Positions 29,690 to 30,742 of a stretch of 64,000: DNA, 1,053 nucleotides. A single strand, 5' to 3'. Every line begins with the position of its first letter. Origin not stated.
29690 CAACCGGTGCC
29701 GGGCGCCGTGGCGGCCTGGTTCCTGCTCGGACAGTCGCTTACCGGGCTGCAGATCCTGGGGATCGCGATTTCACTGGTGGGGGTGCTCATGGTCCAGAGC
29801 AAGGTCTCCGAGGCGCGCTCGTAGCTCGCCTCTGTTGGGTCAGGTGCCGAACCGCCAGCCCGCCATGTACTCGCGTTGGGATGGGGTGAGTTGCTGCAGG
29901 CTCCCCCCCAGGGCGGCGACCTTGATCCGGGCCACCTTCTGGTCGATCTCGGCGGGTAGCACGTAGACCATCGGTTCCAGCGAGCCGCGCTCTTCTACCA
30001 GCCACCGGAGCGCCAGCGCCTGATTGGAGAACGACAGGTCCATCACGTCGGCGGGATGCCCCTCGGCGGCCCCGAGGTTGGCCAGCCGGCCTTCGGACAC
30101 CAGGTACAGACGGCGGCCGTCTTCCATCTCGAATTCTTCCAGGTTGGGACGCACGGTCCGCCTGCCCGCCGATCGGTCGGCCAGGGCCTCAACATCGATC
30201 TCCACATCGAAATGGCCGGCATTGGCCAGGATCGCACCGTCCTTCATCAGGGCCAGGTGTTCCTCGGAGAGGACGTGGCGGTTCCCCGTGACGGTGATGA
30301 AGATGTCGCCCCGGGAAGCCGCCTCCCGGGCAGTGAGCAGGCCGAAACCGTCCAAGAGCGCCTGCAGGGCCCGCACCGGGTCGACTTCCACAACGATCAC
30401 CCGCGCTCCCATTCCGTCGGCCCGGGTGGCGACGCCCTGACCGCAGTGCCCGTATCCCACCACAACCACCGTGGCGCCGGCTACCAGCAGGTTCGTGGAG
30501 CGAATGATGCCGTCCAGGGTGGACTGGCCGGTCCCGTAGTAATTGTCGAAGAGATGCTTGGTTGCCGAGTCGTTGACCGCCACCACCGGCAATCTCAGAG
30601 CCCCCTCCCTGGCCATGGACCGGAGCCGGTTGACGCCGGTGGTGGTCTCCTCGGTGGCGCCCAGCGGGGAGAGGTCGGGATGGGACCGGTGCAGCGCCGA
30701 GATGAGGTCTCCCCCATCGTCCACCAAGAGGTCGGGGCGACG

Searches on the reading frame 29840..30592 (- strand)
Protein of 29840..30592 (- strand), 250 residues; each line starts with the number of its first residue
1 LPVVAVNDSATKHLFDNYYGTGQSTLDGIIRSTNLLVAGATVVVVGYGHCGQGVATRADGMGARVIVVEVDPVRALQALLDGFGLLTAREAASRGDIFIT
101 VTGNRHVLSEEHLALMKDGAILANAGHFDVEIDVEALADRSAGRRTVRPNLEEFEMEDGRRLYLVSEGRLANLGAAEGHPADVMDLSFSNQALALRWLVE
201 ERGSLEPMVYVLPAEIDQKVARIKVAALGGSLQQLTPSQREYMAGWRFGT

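Call 50: search_protein_families(library=pfam, proteins=[window:29840-30592:-], max_evalue=0.001)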
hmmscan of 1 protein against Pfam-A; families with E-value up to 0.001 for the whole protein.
window:29840-30592:- (250 aa): 4 families
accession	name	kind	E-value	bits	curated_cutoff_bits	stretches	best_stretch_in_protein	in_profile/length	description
PF00670.27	AdoHcyase_NAD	-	1e-52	179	27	1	17-178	1-162/162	S-adenosyl-L-homocysteine hydrolase, NAD binding domain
PF05221.23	AdoHcyase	-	5.2e-18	65.6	25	1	1-243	205-285/299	S-adenosyl-L-homocysteine hydrolase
PF02826.25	2-Hacid_dh_C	-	4.9e-12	46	25.1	1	36-138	33-138/178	D-isomer specific 2-hydroxyacid dehydrogenase, NAD binding domain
PF07991.19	KARI_N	-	0.0001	22.4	20.6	1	38-132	3-101/165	Acetohydroxy acid isomeroreductase, NADPH-binding domain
